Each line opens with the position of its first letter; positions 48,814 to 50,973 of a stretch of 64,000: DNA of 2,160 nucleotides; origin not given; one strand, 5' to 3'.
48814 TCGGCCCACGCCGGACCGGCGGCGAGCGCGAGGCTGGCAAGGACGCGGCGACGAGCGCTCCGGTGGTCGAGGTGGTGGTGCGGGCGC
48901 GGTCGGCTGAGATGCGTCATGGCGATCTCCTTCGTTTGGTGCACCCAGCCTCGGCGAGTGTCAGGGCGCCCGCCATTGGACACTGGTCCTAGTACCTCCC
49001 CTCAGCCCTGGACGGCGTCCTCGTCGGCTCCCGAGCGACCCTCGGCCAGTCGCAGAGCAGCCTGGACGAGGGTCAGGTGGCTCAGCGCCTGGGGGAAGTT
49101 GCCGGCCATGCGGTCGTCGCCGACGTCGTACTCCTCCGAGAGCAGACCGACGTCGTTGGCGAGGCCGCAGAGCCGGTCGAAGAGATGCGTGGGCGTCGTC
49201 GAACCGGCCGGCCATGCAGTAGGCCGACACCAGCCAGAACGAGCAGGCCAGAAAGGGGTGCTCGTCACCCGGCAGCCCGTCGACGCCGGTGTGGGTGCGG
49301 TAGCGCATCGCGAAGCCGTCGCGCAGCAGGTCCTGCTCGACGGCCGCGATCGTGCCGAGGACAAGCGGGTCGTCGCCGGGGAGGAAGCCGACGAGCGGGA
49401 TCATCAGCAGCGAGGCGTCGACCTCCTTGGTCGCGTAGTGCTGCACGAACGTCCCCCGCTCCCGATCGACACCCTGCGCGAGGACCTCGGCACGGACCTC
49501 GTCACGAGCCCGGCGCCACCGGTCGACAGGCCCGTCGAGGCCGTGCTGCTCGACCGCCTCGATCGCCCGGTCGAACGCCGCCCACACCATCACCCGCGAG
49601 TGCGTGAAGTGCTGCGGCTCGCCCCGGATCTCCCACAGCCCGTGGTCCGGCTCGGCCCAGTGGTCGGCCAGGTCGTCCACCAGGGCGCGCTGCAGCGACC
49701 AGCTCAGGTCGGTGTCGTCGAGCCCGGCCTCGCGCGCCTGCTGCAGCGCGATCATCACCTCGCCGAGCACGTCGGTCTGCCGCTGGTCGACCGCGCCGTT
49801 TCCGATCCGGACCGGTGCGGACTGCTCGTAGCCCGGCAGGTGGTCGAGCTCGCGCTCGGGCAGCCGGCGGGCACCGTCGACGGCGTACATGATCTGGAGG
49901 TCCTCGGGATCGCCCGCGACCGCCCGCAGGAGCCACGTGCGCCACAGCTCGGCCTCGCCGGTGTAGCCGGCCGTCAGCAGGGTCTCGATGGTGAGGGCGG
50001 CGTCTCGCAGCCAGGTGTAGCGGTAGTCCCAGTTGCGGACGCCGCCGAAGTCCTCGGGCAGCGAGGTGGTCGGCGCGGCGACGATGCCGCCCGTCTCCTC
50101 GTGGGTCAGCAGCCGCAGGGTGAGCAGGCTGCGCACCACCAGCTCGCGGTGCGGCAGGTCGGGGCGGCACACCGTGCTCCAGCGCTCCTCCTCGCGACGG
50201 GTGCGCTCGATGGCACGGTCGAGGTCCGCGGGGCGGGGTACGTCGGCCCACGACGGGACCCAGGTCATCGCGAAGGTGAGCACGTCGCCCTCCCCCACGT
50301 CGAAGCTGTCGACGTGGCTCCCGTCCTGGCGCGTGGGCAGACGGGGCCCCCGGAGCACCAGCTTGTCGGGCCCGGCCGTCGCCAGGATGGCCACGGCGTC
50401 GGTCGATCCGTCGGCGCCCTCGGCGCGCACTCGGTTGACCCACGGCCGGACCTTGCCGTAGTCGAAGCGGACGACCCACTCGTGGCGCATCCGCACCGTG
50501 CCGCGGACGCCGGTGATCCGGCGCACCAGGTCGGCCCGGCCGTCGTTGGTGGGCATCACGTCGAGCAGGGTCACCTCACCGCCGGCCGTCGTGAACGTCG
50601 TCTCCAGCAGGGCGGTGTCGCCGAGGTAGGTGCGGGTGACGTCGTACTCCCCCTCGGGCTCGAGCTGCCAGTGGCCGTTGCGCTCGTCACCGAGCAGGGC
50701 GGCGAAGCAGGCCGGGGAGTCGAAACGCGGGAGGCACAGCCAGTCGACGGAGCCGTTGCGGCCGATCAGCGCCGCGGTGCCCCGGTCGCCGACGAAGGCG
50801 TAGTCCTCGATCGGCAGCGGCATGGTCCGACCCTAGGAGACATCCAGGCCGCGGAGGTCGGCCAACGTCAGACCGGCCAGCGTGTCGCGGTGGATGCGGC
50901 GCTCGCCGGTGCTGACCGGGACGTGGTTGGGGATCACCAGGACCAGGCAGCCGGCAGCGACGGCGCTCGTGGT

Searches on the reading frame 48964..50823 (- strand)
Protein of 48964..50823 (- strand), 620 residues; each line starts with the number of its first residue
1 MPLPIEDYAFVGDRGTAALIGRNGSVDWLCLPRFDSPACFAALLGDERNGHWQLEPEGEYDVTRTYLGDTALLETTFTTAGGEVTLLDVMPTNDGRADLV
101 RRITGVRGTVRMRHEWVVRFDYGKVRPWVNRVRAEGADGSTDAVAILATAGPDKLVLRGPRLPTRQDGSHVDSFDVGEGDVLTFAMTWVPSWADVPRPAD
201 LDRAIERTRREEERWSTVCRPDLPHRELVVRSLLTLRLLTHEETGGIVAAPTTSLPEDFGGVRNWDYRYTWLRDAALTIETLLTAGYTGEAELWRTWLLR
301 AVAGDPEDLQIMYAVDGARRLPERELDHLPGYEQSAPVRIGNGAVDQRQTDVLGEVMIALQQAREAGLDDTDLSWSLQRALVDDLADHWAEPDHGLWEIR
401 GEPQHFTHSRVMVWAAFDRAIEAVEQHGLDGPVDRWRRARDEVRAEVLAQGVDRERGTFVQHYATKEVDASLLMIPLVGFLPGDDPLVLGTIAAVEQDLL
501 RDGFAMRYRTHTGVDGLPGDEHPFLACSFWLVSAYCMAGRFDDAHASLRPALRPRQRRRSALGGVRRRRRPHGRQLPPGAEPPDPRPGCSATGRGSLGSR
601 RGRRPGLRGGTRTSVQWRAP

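Call 35: search_protein_families(library=pfam, proteins=[window:48964-50823:-], max_evalue=0.00001)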
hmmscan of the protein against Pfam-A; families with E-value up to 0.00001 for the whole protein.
window:48964-50823:- (620 aa): 2 families
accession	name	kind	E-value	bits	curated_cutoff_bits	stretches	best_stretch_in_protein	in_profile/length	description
PF00723.27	Glyco_hydro_15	-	3e-76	257.5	22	1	225-540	3-339/427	Glycosyl hydrolases family 15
PF19291.4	TREH_N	-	9.7e-17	61.4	23.1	1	3-131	13-137/211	Trehalase-like, N-terminal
